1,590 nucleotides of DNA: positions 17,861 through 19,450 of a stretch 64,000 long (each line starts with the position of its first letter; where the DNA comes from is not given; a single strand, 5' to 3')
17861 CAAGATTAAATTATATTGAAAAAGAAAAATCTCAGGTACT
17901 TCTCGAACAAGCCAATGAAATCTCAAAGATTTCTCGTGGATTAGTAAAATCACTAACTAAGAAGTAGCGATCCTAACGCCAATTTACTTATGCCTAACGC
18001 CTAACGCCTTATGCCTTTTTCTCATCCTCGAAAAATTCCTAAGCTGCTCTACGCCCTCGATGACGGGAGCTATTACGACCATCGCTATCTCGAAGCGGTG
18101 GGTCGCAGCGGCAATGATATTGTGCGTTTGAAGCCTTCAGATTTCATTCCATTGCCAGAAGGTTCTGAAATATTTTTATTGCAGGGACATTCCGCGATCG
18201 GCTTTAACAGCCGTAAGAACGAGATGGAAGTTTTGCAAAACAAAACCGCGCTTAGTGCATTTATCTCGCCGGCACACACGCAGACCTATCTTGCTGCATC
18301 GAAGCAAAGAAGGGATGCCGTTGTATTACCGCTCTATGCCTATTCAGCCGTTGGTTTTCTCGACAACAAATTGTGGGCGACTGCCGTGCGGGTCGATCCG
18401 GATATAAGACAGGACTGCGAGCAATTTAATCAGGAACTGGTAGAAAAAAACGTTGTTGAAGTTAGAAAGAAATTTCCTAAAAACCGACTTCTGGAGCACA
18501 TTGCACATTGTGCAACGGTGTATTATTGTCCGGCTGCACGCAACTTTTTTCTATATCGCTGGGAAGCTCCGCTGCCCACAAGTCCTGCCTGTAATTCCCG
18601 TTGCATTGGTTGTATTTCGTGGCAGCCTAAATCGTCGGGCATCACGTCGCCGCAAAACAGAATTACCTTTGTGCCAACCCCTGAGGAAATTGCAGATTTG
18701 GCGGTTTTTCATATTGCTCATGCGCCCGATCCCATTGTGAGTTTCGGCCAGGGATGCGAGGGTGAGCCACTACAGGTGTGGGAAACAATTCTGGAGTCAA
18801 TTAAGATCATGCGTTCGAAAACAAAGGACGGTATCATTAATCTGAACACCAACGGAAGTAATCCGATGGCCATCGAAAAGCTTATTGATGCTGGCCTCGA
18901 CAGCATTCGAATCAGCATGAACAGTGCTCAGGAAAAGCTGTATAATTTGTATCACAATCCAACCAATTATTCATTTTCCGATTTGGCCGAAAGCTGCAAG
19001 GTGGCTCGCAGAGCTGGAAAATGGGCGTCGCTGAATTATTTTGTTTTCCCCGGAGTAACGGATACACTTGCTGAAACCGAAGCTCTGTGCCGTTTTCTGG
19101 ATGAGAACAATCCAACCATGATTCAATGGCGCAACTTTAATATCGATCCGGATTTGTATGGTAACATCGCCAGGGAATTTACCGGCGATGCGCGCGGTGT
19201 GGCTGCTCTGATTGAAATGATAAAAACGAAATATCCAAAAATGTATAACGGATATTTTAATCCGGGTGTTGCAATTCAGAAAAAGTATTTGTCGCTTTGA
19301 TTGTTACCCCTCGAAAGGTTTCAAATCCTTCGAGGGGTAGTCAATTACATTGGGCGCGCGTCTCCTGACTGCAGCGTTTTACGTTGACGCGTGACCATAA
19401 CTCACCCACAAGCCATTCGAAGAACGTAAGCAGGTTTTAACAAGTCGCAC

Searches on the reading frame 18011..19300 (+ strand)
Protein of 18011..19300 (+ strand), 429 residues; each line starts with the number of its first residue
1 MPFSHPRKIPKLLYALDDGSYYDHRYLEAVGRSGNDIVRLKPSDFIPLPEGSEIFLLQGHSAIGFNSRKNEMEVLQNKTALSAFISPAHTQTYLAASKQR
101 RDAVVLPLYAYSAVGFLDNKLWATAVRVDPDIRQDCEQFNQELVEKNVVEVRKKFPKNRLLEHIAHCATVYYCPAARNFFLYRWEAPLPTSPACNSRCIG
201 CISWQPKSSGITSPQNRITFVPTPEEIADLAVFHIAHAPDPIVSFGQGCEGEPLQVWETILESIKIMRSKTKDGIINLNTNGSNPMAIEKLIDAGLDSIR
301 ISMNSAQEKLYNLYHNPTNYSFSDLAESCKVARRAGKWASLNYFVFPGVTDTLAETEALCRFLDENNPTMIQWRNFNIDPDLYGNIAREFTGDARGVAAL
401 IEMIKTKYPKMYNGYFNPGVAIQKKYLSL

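Call 29: search_protein_families(library=pfam, proteins=[window:18011-19300:+], max_evalue=0.001)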
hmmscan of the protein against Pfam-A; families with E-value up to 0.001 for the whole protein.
window:18011-19300:+ (429 aa): 1 family
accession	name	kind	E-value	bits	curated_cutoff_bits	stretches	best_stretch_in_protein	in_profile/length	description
PF04055.27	Radical_SAM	-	1.1e-15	58.6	29.5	1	189-352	2-157/166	Radical SAM superfamily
